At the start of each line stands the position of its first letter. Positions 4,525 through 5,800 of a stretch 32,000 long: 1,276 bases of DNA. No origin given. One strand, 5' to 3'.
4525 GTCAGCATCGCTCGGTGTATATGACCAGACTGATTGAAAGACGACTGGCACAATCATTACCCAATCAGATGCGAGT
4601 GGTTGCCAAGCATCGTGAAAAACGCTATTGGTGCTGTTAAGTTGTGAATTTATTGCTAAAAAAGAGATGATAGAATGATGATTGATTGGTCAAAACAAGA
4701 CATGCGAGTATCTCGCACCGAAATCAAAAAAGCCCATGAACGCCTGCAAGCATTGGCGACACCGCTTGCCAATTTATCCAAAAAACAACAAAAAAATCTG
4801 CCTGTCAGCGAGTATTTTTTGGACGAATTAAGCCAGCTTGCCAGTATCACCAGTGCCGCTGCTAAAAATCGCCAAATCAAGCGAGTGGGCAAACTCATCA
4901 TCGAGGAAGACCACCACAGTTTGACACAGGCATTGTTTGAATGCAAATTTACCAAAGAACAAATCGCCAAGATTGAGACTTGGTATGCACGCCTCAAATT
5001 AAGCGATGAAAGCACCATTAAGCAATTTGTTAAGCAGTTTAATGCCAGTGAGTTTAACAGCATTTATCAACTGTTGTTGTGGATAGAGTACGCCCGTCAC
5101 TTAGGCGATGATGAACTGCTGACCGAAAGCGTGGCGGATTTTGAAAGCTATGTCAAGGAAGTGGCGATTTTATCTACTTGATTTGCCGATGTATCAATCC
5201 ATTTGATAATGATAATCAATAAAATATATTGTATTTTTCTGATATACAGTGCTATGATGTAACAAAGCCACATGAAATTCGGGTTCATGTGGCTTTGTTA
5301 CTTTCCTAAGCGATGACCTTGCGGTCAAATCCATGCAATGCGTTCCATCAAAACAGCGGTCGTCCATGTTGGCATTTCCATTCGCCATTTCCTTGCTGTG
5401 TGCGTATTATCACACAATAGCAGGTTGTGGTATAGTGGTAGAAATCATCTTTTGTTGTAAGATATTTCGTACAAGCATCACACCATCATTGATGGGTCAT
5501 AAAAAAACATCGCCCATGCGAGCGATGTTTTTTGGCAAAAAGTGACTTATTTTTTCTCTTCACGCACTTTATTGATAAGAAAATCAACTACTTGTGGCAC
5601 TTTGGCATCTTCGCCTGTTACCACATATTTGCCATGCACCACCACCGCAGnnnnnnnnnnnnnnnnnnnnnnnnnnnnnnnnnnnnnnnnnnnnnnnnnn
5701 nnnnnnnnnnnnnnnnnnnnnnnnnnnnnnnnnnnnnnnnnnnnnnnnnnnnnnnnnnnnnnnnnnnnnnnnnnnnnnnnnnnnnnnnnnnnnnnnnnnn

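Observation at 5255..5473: Candidate Csr/Rsm-type CsrA-sponge small RNA with a GacA/UvrY-like box in the yjgA-dsbA gap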

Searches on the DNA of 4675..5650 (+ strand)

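Call 5: search_rna_families(source=window, start=5100, end=5650, threshold=evalue, max_evalue=10, show_alignments=3)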
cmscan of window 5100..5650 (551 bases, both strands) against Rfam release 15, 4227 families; matches with E-value up to 10: 18.
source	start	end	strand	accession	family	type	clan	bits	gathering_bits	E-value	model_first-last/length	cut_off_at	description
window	5197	5303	+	RF02686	RAGATH-6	Gene; ribozyme;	-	30.9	170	0.024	1-152/152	no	RAGATH-6 RNA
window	5500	5561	-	RF01470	rli38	Gene; sRNA;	-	22.7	49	0.85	1-150/150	no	Listeria sRNA rli38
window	5259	5301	-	RF03623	mir-1252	Gene; miRNA;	-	22.1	70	0.34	1-65/65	no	mir-1252 microRNA precursor family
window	5500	5596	-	RF02713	MCS4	Gene; sRNA;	-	21.1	56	1.3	1-123/123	no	Mycoplasma sRNA MCS4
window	5219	5341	+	RF02485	GlsR22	Gene; snRNA; snoRNA; HACA-box;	-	18.1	100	0.85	1-150/150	no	Small nucleolar RNA GlsR22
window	5260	5300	-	RF03659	MIR2871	Gene; miRNA;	-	17.7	99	1.5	1-118/118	no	MIR2871 microRNA precursor family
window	5492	5556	-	RF02362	Yfr10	Gene; sRNA;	-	17.5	43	6.9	1-78/78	no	Cyanobacterial functional RNA 10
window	5260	5300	-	RF04228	MIR6140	Gene; miRNA;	-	16.5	140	2.8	1-165/165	no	MIR6140 microRNA precursor family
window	5218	5301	-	RF01775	RsaOG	Gene; sRNA;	-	16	50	7.8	1-147/147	no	RNA S.aureus Orsay G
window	5260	5300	+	RF04133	MIR2646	Gene; miRNA;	-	15.9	245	0.5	1-256/256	no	MIR2646 microRNA precursor family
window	5245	5314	+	RF04079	MIR161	Gene; miRNA;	-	15.3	90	2.8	1-136/136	no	MIR161 microRNA precursor family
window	5207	5297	+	RF02578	tsr25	Gene; sRNA;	-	12.9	63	3.2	1-181/181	no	S. aureus tsr25 small RNA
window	5109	5125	-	RF02940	COG3860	Cis-reg;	-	12.8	42.5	2.7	1-17/54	no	COG3860 RNA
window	5499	5650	-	RF00022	GcvB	Gene;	-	12.4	42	3.3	60-204/204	5'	GcvB RNA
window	5104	5127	+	RF01152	sR1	Gene; snRNA; snoRNA; CD-box;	-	11.9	45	1.5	1-57/57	no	Small nucleolar RNA sR1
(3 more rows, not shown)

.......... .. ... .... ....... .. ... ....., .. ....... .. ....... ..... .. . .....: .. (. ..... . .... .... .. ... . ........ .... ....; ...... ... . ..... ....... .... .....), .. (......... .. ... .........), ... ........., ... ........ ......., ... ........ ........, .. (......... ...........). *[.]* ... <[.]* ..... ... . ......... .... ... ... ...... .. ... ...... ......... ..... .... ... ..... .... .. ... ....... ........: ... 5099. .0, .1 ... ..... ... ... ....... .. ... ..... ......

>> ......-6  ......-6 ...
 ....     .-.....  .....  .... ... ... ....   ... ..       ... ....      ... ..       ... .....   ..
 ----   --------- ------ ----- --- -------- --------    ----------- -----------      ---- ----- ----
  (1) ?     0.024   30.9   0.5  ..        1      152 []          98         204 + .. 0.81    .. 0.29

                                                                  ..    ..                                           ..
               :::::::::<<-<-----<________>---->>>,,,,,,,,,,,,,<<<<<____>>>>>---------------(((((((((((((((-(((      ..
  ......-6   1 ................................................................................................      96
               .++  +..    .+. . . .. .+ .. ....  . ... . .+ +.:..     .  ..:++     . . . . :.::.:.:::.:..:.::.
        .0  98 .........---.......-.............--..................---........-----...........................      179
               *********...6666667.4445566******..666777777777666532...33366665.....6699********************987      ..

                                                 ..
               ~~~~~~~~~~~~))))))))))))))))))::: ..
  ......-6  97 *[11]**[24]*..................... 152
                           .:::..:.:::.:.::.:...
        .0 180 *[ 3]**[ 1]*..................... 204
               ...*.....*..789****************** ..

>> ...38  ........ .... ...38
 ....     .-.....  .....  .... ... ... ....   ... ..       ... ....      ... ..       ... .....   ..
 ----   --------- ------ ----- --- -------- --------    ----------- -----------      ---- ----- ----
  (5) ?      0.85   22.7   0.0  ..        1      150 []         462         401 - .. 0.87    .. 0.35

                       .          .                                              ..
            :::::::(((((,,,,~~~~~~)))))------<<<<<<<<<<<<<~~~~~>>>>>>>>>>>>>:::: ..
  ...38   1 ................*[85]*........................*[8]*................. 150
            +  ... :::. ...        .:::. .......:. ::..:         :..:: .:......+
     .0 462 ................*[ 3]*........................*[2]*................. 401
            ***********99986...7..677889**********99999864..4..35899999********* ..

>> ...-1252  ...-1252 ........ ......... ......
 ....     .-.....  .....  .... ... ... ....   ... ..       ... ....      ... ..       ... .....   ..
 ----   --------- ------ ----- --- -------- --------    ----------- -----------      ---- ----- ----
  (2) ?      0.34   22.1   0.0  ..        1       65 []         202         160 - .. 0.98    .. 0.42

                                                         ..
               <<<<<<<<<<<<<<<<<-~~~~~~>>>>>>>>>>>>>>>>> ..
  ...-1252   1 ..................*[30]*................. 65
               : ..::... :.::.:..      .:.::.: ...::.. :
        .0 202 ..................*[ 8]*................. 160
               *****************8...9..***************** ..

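Call 56: search_rna_families(sources=[L024, L026, L029, L033, L040, L041, L012, L006], threshold=gathering)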
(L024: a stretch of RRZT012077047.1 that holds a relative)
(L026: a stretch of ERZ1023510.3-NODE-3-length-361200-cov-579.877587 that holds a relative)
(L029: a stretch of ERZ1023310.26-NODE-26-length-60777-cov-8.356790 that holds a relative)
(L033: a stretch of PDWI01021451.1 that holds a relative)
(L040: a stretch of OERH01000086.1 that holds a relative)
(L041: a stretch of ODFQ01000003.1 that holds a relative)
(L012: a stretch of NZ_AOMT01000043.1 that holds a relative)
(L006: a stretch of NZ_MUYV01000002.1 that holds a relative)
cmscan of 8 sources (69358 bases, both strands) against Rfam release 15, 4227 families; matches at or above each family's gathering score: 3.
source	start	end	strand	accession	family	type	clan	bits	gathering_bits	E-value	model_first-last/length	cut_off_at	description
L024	5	77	+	RF00005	tRNA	Gene; tRNA;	CL00001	75.3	29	1.2e-14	1-71/71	no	tRNA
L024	120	193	+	RF00005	tRNA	Gene; tRNA;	CL00001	70.2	29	3e-13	1-71/71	no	tRNA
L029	5586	5678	+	RF00059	TPP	Cis-reg; riboswitch;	-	69.9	54.3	1.2e-11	1-105/105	no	TPP riboswitch aptamer (THI element)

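Call 65: build_rna_model(alignment_id=A3, structure=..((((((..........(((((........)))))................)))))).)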
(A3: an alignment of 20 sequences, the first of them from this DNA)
Model R1 built from alignment A3 (20 sequences, 59 columns); structure: as given.
model positions 53; base pairs 11; branch points 0; effective number of sequences 15.35; information 1.047 bits per position. Calibrated on 0.2 Mb of random sequence (short: E-values are rough).
structure used (alignment columns):
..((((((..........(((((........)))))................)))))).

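Call 66: search_with_rna_model(model_id=R1, sources=[window, L001, L002, L003, L004, L005, L006, L007, L008, L009, L010, L011, L012, L013, L014, L015, L016, L017, L018, L019, L020, L021, L022, L023, L024, L025, L026, L027, L028, L029, L030, L031, L032, L033, L034, L035, L036, L037, L038, L039, L040, L041, L042, L043, L044, L045, L046, L047, L048, L049], max_evalue=1)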
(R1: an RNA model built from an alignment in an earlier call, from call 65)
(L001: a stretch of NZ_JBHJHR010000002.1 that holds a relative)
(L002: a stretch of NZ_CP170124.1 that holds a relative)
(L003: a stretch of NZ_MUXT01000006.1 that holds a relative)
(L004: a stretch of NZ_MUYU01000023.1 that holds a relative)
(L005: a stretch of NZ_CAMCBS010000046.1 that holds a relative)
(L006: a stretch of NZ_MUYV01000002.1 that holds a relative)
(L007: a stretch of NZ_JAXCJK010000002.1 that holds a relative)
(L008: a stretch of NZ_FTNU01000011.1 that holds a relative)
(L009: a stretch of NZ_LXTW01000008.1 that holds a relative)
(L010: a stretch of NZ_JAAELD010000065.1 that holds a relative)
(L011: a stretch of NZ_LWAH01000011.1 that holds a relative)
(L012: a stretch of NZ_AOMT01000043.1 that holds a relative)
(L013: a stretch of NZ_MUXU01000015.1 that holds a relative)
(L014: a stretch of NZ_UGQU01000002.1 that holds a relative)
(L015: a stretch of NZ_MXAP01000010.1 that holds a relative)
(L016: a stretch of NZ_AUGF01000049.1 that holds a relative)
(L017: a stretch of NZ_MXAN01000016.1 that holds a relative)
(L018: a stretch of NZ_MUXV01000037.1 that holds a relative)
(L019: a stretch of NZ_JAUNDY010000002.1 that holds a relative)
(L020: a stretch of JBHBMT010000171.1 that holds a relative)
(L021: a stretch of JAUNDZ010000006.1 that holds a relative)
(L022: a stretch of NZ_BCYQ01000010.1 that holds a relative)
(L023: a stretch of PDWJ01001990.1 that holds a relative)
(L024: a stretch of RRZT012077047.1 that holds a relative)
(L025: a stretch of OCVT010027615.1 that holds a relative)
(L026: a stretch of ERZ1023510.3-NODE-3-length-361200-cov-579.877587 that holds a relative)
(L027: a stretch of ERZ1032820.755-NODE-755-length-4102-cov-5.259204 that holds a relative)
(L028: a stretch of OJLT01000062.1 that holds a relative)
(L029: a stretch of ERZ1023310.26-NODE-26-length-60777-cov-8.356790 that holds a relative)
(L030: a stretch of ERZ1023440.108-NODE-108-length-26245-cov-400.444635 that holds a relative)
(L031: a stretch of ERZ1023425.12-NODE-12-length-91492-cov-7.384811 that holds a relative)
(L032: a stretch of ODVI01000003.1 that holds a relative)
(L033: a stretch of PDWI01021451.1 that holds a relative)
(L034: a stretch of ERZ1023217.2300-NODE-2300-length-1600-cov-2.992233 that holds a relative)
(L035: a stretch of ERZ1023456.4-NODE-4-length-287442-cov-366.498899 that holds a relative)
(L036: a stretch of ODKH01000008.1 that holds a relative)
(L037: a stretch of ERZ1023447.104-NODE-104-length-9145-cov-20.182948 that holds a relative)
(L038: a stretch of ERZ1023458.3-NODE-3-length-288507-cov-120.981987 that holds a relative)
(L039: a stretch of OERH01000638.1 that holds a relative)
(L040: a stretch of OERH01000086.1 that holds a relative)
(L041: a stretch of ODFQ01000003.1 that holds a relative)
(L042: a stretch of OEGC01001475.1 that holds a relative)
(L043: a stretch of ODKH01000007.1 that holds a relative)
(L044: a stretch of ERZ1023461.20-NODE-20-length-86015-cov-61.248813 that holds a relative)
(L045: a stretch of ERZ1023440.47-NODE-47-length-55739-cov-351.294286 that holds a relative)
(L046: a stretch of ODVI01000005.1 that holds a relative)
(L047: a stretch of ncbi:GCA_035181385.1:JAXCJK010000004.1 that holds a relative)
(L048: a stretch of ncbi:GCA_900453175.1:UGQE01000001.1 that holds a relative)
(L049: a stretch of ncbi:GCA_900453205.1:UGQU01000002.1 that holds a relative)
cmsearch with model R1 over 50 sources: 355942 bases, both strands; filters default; matches with E-value up to 1: 44.
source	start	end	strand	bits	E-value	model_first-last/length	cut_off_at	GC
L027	736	788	+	70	4.5e-16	1-53/53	no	0.47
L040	2844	2896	-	70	4.5e-16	1-53/53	no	0.47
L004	3726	3777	-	67.1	2.8e-15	1-53/53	no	0.48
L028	5242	5294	-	66.1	5.5e-15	1-53/53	no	0.49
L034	439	491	+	66.1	5.5e-15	1-53/53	no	0.49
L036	3185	3237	+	66.1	5.5e-15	1-53/53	no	0.49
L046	1947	1999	-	66.1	5.5e-15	1-53/53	no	0.49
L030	8852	8903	+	65.9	6.1e-15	1-53/53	no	0.44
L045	3673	3724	+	65.5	7.6e-15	1-53/53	no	0.46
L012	3618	3669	-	65.1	1e-14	1-53/53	no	0.44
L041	5350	5402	-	64.8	1.2e-14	1-53/53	no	0.51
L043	475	527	-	64.8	1.2e-14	1-53/53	no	0.51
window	5351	5402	-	64.6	1.4e-14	1-53/53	no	0.5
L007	3659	3712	-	63.3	3.1e-14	1-53/53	no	0.37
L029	7204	7255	-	62.9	4e-14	1-53/53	no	0.44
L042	412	463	-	62.9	4e-14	1-53/53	no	0.44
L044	7982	8033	+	62.9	4e-14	1-53/53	no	0.44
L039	885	936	+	62.5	5.3e-14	1-53/53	no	0.44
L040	5571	5623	-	61.2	1.2e-13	1-53/53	no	0.49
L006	3730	3785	-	60.1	2.3e-13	1-53/53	no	0.41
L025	816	871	-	59.5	3.4e-13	1-53/53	no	0.46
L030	12659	12711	+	58.1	8.1e-13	1-53/53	no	0.53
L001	3692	3742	-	55.8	3.5e-12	1-53/53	no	0.55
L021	3624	3677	-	54.2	9.4e-12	1-53/53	no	0.46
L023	352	405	+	52.2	3.3e-11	1-53/53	no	0.43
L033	1570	1623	+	52.2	3.3e-11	1-53/53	no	0.43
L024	2482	2538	-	50.7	8.1e-11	1-53/53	no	0.44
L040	3555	3604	-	49.6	1.7e-10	1-53/53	no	0.5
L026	7904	7962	-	45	3e-09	1-53/53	no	0.44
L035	1583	1640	-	44.7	3.5e-09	1-53/53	no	0.45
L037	1036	1093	+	44.7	3.5e-09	1-53/53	no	0.45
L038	4264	4321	+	43.9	5.9e-09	1-53/53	no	0.48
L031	6638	6695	+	42.9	1.1e-08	1-53/53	no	0.5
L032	1502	1543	+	42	1.9e-08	1-42/53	3'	0.55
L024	2789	2846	-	41.8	2.2e-08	1-53/53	no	0.47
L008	3727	3774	-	38.2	2.1e-07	1-53/53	no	0.52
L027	28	77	+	37.8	2.7e-07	1-53/53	no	0.42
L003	6363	6405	-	17.9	0.071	1-53/53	no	0.51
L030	4552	4607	-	14.5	0.6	1-53/53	no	0.41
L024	5675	5710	+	14.4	0.62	1-53/53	no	0.58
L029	1618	1671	-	14.4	0.66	1-53/53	no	0.59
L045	9373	9426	+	14.4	0.66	1-53/53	no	0.59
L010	3618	3657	-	14.3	0.68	1-53/53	no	0.52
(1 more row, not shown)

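Call 71: search_with_rna_model(model_id=R1, sources=[L047, L048, L049, L050, L051, L052], max_evalue=10, filters=off)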
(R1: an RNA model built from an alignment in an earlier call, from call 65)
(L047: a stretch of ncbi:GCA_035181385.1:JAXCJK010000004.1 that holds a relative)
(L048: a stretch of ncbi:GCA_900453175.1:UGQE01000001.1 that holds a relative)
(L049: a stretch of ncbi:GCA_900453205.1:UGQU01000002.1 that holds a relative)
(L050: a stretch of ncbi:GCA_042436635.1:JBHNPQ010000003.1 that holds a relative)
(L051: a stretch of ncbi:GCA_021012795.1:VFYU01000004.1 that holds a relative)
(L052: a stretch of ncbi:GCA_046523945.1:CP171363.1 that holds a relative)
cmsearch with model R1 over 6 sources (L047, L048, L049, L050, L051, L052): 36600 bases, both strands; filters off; matches with E-value up to 10: 20.
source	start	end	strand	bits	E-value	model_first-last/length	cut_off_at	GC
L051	4566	4588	+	11.2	0.5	1-53/53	no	0.39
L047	1555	1573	+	9.7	1.3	1-53/53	no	0.47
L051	513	534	+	9.4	1.6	1-53/53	no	0.5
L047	181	232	-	9.2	1.8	1-53/53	no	0.56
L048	106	137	+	9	2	1-53/53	no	0.44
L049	1016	1036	+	8.4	2.8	1-53/53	no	0.57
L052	3256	3293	-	8.2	3.2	1-53/53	no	0.5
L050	6146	6181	+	7.6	4.6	1-53/53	no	0.44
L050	4211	4235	-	7.6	4.6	1-53/53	no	0.52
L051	96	149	-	7.5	4.9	1-53/53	no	0.35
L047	4054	4082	+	7.4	5.2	1-53/53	no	0.52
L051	2515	2537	-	7.3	5.6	17-37/53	no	0.48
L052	2635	2682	-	7.1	6.3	1-53/53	no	0.48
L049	4226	4259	+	6.8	7.5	1-53/53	no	0.56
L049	3987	4015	+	6.8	7.8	6-49/53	no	0.38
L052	5485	5513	+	6.8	7.9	1-53/53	no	0.34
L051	540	571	+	6.7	8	1-53/53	no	0.44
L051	514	535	-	6.6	8.6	1-53/53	no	0.5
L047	2298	2339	-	6.5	9.6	1-53/53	no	0.38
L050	456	482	-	6.4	9.8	1-53/53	no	0.52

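Call 81: search_dna_similar(query=window:5255-5480:-, collection=plasmids, mode=distant, max_evalue=0.001, max_rows=10)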
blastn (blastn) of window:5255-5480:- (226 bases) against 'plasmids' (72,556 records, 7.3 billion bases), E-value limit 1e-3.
No match.

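Call 88: search_with_rna_model(model_id=R1, sources=[window, L001, L004, L006, L007, L008, L012, L021, L023, L024, L025, L026, L027, L028, L029, L030, L031, L033, L035, L039, L040, L041, L045], max_evalue=0.00001, make_alignment=true)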
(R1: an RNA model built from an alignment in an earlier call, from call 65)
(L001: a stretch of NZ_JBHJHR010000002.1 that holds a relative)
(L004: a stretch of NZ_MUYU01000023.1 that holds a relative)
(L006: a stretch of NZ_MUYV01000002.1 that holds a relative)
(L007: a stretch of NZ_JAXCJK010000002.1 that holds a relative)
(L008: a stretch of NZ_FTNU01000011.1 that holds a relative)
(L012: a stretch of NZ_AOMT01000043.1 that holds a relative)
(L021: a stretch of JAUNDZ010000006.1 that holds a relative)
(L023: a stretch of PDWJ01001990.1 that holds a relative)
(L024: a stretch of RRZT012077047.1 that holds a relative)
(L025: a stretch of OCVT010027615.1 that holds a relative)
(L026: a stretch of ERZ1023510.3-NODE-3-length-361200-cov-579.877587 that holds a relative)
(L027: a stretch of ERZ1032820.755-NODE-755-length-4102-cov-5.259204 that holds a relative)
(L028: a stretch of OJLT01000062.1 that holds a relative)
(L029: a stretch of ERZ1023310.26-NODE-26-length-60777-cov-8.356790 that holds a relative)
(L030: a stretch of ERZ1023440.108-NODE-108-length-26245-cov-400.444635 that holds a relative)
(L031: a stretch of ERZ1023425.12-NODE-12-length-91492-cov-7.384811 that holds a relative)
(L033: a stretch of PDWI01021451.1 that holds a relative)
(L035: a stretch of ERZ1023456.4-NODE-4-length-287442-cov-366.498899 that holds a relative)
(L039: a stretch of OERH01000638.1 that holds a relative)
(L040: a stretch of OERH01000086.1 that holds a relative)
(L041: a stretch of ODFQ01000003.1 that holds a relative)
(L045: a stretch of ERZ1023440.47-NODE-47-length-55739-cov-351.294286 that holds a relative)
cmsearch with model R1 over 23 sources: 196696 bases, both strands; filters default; matches with E-value up to 0.00001: 28.
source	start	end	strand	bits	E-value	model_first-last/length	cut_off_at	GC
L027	736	788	+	70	2.5e-16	1-53/53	no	0.47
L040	2844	2896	-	70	2.5e-16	1-53/53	no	0.47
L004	3726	3777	-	67.1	1.5e-15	1-53/53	no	0.48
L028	5242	5294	-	66.1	3e-15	1-53/53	no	0.49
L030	8852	8903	+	65.9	3.3e-15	1-53/53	no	0.44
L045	3673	3724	+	65.5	4.2e-15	1-53/53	no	0.46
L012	3618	3669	-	65.1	5.5e-15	1-53/53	no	0.44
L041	5350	5402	-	64.8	6.7e-15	1-53/53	no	0.51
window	5351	5402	-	64.6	7.5e-15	1-53/53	no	0.5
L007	3659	3712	-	63.3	1.7e-14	1-53/53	no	0.37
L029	7204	7255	-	62.9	2.2e-14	1-53/53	no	0.44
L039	885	936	+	62.5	2.9e-14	1-53/53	no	0.44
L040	5571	5623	-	61.2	6.4e-14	1-53/53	no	0.49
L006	3730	3785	-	60.1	1.3e-13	1-53/53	no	0.41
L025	816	871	-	59.5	1.9e-13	1-53/53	no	0.46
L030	12659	12711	+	58.1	4.4e-13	1-53/53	no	0.53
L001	3692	3742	-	55.8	1.9e-12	1-53/53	no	0.55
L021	3624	3677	-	54.2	5.2e-12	1-53/53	no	0.46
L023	352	405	+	52.2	1.8e-11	1-53/53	no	0.43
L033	1570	1623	+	52.2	1.8e-11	1-53/53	no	0.43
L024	2482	2538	-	50.7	4.5e-11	1-53/53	no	0.44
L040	3555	3604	-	49.6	9.5e-11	1-53/53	no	0.5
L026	7904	7962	-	45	1.7e-09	1-53/53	no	0.44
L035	1583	1640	-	44.7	2e-09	1-53/53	no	0.45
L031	6638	6695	+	42.9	6.2e-09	1-53/53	no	0.5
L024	2789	2846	-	41.8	1.2e-08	1-53/53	no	0.47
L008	3727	3774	-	38.2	1.2e-07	1-53/53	no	0.52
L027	28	77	+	37.8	1.5e-07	1-53/53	no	0.42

Alignment A5: 28 matches aligned to the model, 59 columns, each read 5' to 3' on its own strand. Consensus structure (alignment columns), stored with it:
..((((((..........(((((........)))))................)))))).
